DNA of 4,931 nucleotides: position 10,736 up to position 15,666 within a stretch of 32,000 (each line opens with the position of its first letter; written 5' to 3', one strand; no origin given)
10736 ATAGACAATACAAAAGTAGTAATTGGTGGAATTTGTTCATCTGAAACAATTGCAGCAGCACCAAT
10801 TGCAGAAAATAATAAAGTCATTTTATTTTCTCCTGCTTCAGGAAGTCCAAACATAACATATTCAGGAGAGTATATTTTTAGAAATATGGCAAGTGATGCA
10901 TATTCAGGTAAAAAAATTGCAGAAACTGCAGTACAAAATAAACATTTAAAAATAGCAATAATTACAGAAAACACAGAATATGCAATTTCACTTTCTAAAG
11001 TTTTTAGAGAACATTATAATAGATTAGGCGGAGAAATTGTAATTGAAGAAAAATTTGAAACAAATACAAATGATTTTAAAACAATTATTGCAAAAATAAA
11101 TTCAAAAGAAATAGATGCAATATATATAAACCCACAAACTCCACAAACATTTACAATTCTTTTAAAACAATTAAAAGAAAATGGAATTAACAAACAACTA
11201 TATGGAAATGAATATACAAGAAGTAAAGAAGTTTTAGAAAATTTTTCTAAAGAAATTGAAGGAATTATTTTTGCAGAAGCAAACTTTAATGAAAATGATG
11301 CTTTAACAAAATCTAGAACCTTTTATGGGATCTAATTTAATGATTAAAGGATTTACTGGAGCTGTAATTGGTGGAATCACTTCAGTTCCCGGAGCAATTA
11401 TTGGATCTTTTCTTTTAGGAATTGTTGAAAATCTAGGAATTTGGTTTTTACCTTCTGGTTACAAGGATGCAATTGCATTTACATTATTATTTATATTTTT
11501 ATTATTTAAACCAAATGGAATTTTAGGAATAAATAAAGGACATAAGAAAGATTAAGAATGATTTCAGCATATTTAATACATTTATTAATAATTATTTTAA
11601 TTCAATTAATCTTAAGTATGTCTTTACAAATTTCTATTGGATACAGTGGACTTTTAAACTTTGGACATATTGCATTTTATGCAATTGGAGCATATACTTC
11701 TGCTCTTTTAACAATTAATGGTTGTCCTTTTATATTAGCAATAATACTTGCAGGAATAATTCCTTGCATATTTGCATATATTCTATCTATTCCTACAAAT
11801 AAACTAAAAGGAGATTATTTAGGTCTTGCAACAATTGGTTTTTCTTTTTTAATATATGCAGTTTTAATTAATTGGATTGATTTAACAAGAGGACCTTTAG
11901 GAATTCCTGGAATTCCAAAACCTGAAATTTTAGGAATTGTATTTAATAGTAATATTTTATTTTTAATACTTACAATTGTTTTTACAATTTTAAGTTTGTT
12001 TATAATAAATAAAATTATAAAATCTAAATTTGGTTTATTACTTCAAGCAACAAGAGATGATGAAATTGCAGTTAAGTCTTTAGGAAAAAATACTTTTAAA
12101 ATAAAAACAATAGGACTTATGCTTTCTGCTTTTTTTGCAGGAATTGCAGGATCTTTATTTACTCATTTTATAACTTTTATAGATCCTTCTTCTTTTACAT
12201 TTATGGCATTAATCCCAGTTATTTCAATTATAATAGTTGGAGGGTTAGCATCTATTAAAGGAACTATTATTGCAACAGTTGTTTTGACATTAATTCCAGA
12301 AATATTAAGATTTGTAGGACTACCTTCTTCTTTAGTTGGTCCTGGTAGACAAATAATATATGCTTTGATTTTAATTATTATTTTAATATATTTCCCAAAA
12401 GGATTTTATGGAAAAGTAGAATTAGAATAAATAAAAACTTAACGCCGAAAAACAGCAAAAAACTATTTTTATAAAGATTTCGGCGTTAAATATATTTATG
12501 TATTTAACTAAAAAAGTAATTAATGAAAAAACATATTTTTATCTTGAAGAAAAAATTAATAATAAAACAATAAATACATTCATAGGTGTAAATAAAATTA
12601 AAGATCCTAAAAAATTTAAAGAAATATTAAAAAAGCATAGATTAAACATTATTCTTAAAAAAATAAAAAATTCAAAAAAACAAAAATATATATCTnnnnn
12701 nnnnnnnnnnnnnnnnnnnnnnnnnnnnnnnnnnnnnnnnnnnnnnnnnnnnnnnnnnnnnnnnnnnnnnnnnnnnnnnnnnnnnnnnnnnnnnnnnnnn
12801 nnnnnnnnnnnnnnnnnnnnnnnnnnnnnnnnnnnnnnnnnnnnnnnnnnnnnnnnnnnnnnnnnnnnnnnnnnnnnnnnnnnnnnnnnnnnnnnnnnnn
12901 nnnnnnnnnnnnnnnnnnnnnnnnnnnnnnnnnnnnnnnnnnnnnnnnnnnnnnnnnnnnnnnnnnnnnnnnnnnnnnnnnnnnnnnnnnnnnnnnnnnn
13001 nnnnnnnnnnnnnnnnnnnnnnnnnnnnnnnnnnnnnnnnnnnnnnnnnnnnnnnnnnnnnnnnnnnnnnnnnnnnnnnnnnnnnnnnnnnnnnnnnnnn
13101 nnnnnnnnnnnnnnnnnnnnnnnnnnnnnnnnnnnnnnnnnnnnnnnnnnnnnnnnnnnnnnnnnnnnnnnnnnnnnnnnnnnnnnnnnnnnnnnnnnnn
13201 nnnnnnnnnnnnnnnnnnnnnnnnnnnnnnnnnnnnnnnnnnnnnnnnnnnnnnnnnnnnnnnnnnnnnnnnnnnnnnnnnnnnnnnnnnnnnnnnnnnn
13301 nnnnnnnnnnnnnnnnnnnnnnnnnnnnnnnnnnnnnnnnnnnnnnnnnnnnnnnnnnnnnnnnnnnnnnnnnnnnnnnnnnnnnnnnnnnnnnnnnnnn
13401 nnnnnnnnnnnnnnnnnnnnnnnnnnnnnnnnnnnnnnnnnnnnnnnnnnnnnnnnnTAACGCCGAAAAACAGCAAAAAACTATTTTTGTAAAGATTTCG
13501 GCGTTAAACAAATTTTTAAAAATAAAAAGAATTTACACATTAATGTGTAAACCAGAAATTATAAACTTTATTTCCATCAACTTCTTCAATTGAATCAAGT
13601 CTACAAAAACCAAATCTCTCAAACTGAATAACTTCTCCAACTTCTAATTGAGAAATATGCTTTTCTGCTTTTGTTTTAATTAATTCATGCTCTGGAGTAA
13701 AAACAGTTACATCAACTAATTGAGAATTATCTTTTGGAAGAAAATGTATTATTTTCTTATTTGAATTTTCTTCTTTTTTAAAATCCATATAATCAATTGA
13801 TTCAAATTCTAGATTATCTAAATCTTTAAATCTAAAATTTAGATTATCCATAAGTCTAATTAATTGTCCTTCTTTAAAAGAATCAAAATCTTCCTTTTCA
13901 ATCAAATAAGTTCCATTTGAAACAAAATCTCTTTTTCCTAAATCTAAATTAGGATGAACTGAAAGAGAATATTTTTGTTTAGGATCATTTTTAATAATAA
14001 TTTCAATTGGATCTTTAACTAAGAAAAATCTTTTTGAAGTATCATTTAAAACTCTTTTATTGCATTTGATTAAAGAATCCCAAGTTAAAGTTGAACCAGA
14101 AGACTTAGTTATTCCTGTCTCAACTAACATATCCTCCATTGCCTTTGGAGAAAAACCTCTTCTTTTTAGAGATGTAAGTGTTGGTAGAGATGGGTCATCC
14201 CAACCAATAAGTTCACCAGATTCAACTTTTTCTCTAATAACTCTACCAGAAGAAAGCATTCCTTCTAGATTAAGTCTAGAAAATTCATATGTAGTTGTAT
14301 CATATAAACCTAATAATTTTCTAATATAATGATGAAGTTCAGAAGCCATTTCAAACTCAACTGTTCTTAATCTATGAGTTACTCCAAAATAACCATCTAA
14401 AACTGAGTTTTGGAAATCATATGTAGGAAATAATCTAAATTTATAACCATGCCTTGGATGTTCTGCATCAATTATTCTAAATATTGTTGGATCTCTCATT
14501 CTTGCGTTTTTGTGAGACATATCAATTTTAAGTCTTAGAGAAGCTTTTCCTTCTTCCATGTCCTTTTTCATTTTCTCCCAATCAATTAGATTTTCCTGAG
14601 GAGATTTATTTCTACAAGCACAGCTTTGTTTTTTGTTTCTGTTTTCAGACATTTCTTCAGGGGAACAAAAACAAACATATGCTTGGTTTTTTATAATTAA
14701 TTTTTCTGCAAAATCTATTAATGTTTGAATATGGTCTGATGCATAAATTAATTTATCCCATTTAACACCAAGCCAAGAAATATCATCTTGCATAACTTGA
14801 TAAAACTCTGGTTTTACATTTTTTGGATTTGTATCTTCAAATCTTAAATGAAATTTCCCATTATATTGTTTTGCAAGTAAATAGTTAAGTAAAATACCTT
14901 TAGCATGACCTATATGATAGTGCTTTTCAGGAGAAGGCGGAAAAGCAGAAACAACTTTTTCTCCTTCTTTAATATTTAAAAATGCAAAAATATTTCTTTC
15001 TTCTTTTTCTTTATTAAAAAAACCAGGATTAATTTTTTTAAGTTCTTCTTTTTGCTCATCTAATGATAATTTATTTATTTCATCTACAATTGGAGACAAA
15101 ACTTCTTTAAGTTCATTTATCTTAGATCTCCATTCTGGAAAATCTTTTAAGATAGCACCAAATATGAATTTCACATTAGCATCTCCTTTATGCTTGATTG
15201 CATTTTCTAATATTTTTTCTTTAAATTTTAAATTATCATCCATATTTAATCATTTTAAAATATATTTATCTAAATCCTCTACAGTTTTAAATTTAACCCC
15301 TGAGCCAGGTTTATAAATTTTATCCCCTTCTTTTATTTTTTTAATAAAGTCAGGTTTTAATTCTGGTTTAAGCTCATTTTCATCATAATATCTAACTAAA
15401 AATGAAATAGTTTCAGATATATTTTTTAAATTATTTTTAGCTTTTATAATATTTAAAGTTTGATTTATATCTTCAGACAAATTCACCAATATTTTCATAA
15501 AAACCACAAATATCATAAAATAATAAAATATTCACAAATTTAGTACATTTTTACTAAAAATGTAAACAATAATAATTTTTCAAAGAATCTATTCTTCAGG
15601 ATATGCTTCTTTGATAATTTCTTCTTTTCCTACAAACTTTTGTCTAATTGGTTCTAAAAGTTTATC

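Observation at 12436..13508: A single fic gene bracketed by two near-identical 55-bp hairpin repeats whose ends fit integron attC core sites (integrase-less cassette in an archaeal genome)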

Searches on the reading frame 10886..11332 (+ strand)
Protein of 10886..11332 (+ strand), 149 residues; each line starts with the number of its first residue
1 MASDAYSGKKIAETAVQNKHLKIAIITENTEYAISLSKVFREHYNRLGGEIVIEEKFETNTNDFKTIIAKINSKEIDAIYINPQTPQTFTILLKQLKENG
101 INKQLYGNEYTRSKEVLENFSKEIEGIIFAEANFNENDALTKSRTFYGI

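Call 8: search_protein_families(library=pfam, proteins=[window:10886-11332:+])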
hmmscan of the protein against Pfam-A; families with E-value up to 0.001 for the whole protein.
window:10886-11332:+ (149 aa): 4 families
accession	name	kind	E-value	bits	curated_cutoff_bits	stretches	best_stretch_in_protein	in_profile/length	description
PF13458.12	Peripla_BP_6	-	1.4e-12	48.4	31.7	1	8-138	122-254/343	Periplasmic binding protein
PF13433.12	Peripla_BP_5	-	3.6e-05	23.5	27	1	17-104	130-216/363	Periplasmic binding protein domain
PF01094.35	ANF_receptor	-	8.5e-05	22.2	25.4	1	4-104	103-205/353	Receptor family ligand binding region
PF06757.18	Ins_allergen_rp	-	9.1e-05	22.8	23.2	1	52-104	120-171/174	Insect allergen related repeat, nitrile-specifier detoxification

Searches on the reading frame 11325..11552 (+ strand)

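Call 8: search_protein_families(library=pfam, proteins=[window:11325-11552:+])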
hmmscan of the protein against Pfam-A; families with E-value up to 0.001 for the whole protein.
window:11325-11552:+ (76 aa): 1 family
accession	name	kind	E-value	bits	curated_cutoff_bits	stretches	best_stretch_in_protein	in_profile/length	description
PF02653.21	BPD_transp_2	-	2.7e-07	30.4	26.8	1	1-59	209-269/269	Branched-chain amino acid transport system / permease component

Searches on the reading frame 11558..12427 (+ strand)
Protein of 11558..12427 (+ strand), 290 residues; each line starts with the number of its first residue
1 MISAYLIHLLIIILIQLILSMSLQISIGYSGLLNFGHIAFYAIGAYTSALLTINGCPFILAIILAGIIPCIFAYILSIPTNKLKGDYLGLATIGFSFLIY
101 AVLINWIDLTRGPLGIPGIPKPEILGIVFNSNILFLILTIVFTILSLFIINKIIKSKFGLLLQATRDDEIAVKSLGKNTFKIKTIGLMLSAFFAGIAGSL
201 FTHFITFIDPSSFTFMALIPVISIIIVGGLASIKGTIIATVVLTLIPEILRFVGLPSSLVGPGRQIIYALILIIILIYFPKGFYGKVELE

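Call 8: search_protein_families(library=pfam, proteins=[window:11558-12427:+])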
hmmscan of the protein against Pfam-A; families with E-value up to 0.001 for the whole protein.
window:11558-12427:+ (290 aa): 1 family
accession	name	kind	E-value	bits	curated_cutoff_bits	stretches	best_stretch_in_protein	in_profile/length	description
PF02653.21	BPD_transp_2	-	7.3e-41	140.5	26.8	1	6-276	2-269/269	Branched-chain amino acid transport system / permease component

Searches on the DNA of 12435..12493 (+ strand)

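Call 42: build_rna_model(alignment_id=A3, structure=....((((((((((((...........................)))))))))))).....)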
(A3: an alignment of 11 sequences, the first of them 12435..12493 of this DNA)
Model R1 built from alignment A3 (11 sequences, 60 columns); structure: as given.
model positions 59; base pairs 12; branch points 0; effective number of sequences 5.56; information 0.945 bits per position. Calibrated on 0.2 Mb of random sequence (short: E-values are rough).
structure used (alignment columns):
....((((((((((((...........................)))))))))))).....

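Call 44: search_with_rna_model(model_id=R1, sources=[window, L001, L003, L032, L037, L040, L044, L045, L046, L051, L057, L058, L060], max_evalue=10, make_alignment=true)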
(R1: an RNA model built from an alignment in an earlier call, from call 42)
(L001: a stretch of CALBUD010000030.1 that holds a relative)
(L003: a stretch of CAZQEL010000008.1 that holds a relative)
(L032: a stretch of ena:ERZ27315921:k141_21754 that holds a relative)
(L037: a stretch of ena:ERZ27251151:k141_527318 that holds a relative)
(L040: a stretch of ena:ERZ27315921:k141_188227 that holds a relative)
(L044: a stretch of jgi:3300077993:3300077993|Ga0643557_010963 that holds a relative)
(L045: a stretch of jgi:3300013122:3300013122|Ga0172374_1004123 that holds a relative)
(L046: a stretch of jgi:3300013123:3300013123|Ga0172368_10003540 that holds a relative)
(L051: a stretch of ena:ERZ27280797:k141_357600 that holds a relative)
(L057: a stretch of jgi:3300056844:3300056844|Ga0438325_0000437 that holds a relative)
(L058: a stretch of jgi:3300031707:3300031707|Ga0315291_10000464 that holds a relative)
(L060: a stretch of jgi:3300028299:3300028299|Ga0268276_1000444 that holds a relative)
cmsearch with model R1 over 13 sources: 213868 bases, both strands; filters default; matches with E-value up to 10: 63.
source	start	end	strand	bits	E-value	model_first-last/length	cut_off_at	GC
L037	9938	9996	+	82.6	5.6e-17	1-59/59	no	0.27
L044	7849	7907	+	80.1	2.3e-16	1-59/59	no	0.29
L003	1170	1228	+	79.9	2.6e-16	1-59/59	no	0.27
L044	8889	8947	+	78.4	6e-16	1-59/59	no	0.29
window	12435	12493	+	76.5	1.8e-15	1-59/59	no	0.27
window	13453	13511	+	74.3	6.5e-15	1-59/59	no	0.31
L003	2203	2261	-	72.7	1.6e-14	1-59/59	no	0.27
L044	2397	2454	+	71.8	2.6e-14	1-59/59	no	0.29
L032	9938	9996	+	71.2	3.8e-14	1-59/59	no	0.31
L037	10977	11035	+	69.8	8.1e-14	1-59/59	no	0.31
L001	3297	3357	+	62.3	5.9e-12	1-59/59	no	0.26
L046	9939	9996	+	57.4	1e-10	1-59/59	no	0.24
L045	5224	5281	+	52.9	1.3e-09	1-59/59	no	0.22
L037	9938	9996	-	49.7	7.8e-09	1-59/59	no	0.27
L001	3297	3357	-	49.2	1e-08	1-59/59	no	0.26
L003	1170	1228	-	47.7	2.5e-08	1-59/59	no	0.27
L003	2203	2261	+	45.3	9.5e-08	1-59/59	no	0.27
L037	10977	11035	-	41.3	9.5e-07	1-59/59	no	0.31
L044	8889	8947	-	38.9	3.7e-06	1-59/59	no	0.29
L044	7849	7907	-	38.8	4e-06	1-59/59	no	0.29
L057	9939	9996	+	38.7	4.2e-06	1-59/59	no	0.28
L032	9938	9996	-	38.5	4.7e-06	1-59/59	no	0.31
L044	2397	2454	-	38.4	5.1e-06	1-59/59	no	0.29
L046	9939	9997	-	34.1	5.8e-05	1-59/59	no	0.25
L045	5224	5282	-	31.3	0.00028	1-59/59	no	0.22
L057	9939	9996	-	28.3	0.0016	1-59/59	no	0.28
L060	9939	9996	+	26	0.006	1-59/59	no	0.29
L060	3667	3710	+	24.6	0.013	1-59/59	no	0.2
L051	9941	9994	-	21.6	0.074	1-59/59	no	0.19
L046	8546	8605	-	20.3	0.15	1-59/59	no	0.25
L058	9940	9997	-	18.8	0.36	1-59/59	no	0.31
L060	8501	8554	-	18.7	0.39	1-59/59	no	0.24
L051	13391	13439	+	18.3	0.48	1-59/59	no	0.2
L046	6288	6337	-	17.4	0.8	1-59/59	no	0.16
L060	15725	15778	-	17.2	0.92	1-59/59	no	0.22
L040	9608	9664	+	17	1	1-59/59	no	0.26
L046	16025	16085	-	16.4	1.4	1-59/59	no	0.25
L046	8563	8595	+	15.4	2.4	14-46/59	no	0.18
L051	10037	10074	-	15.3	2.6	1-59/59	no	0.29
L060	9952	9996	-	15.1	3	1-59/59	no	0.27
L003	236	275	+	15.1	3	1-59/59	no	0.17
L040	9608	9665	-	15.1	3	1-59/59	no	0.26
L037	6365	6416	+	15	3.1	1-59/59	no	0.12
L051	9939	9996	+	15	3.2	1-59/59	no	0.17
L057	11354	11374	-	14.9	3.3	23-43/59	no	0.14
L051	3915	3946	+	14.7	3.7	14-46/59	no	0.12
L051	3571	3608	-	14.3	4.7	1-59/59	no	0.16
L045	2914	2968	+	14.2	4.9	1-59/59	no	0.22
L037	10055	10097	+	14.2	4.9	1-59/59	no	0.14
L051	19733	19759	-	14.2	5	1-59/59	no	0.19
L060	11397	11425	-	14.1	5.3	16-44/59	no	0.24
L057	3563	3601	-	14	5.4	1-59/59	no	0.23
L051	15646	15700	+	13.8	6.3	1-59/59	no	0.2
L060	15725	15778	+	13.4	7.6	1-59/59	no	0.22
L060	13950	13994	-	13.1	9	1-59/59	no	0.18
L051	20404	20454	+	13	9.7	1-59/59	no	0.2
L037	1245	1277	-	13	10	14-46/59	no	0.12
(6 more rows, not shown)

Alignment A4: 63 matches aligned to the model, 92 columns, each read 5' to 3' on its own strand. Consensus structure (alignment columns), stored with it:
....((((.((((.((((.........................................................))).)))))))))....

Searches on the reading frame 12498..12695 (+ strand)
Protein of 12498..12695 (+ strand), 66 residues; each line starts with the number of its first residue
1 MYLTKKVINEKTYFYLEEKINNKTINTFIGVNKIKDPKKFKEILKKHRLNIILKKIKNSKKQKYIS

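Call 93: predict_structure(alignment_id=A7)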
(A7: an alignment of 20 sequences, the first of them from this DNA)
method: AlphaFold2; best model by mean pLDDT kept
length: 66 residues; sequences in the alignment: 20
mean_pLDDT: 85.3   pTM: 0.62
mean pLDDT of the five models: 85.3, 84.1, 80.8, 79.4, 75.2
residues with pLDDT >= 90: 29; 70-90: 30; 50-70: 6; < 50: 1
segments of 3 or more residues with pLDDT < 50: none
pLDDT, mean of each block of 10 residues (from residue 1): 91 91 89 86 92 81 57
secondary structure, 60 per line:
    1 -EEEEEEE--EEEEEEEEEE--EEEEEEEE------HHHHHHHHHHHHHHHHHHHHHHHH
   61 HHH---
elements in order: E2-8 E11-20 E23-30 H37-63

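Call 96: fold_search(model_id=the predicted structure, library=pdb)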
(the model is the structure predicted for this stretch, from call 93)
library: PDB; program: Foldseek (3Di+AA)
matches with E <= 10: 374; with E <= 0.001: 0
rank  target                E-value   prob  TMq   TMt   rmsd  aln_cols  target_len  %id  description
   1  8uxq_A                5.7e-01  0.23  0.30  0.14   8.4        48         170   21  Structure of Heterochromatin Protein 1 (HP1) alpha in complex with an H2A.Z nucleosome (released 2024-09-25)
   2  7qca_LT0              6.1e-01  0.12  0.27  0.13  14.1        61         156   28  Spraguea lophii ribosome (released 2022-11-30)
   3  9cro_I                1.1e+00  0.12  0.27  0.17   8.2        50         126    4  Post-targeting aCascade Type IA CRISPR-Cas Surveillance Complexes (released 2025-08-13)
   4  7yny_H                1.2e+00  0.54  0.32  0.08   2.6        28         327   28  Crystal structure of baculovirus LEF-3 from Helicoverpa armigera nucleopolyhedrovirus (released 2023-01-25)
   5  7ypo_A                1.4e+00  0.38  0.30  0.07   2.6        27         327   30  Cryo-EM structure of baculovirus LEF-3 in complex with ssDNA (released 2023-01-25)
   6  9eff_A                1.7e+00  0.20  0.32  0.22   5.7        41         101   27  Crystal Structure of a nucleoid-associated protein (UBP) bound to DNA from Sulfolobus islandicus. (released 2025-06-11)
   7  9efe_A                1.8e+00  0.12  0.28  0.18   5.9        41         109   24  Crystal Structure in space group P21 of a nucleoid-associated protein (UBP) from Sulfolobus islandicus. (released 2025-06-11)
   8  3p1x_A                2.1e+00  0.20  0.29  0.28   3.9        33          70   18  Crystal structure of DRBM 2 domain of Interleukin enhancer-binding factor 3 from Homo sapiens, Northeast Structural Ge (released 2010-12-29)
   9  9eff_B                2.1e+00  0.16  0.32  0.21   5.7        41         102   27  Crystal Structure of a nucleoid-associated protein (UBP) bound to DNA from Sulfolobus islandicus. (released 2025-06-11)
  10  6anw_A                2.4e+00  0.16  0.31  0.23   3.8        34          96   12  Crystal structure of anti-CRISPR protein AcrF10 (released 2017-10-25)
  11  9ph4_F                2.4e+00  0.05  0.22  0.07  15.7        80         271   11  Cryo-EM structure of COP9 signalosome in complex with CSN5i-1a (released 2025-12-03)
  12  9e5z_F                2.4e+00  0.05  0.22  0.07  16.0        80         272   11  Cryo-EM structure of COP9 signalosome (released 2025-12-03)
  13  5wtq_B                2.6e+00  0.23  0.35  0.24   2.9        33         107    3  Crystal structure of human proteasome-assembling chaperone PAC4 (released 2017-03-22)
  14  6xfr_A                2.6e+00  0.20  0.30  0.11   2.4        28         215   11  Metallo-beta-lactamase from Pontibacter korlensis (released 2021-06-23)
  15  9i5t_S                2.6e+00  0.13  0.25  0.17   4.7        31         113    6  50S subunit of P. gingivalis ribosome with Lefamulin (released 2025-08-20)
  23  3rmp_C                3.1e+00  0.28  0.47  0.43   3.7        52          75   17  Structural basis for the recognition of attP substrates by P4-like integrases (released 2012-04-25)
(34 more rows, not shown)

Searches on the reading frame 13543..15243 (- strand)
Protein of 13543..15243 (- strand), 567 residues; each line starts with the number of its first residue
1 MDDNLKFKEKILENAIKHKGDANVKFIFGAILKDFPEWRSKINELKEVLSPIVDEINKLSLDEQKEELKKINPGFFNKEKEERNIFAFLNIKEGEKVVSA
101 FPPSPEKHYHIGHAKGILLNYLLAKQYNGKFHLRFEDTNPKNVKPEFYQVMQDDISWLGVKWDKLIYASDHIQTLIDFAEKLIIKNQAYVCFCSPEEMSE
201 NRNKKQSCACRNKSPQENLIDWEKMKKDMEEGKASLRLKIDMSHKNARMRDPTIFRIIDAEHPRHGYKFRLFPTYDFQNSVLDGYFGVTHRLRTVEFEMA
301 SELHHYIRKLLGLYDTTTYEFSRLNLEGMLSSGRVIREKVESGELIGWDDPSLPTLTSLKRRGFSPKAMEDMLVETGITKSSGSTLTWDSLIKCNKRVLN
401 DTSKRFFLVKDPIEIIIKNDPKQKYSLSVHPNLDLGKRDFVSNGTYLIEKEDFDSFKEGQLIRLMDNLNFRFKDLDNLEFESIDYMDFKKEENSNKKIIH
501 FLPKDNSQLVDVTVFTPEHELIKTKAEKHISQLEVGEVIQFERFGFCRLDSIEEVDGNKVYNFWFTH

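Call 8: search_protein_families(library=pfam, proteins=[window:13543-15243:-])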
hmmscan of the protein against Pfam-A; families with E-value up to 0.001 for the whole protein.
window:13543-15243:- (567 aa): 3 families
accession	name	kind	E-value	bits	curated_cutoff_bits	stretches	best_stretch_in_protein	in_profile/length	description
PF00749.27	tRNA-synt_1c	-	1.2e-78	264.7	23.4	1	96-400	1-313/314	tRNA synthetases class I (E and Q), catalytic domain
PF03950.23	tRNA-synt_1c_C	-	3.4e-13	50.1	23.9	1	404-476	2-77/91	tRNA synthetases class I (E and Q), anti-codon binding domain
PF20974.2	tRNA-synt_1c_C2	-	2.3e-07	31.9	23.9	1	498-550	28-69/69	tRNA synthetases class I (E and Q), anti-codon binding domain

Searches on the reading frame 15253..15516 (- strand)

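Call 8: search_protein_families(library=pfam, proteins=[window:15253-15516:-])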
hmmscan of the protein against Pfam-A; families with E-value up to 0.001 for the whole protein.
window:15253-15516:- (88 aa): 1 family
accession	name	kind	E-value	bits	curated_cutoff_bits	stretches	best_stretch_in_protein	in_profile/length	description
PF10884.14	DUF2683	-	4.4e-11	43.3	27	1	20-84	4-66/66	Protein of unknown function (DUF2683)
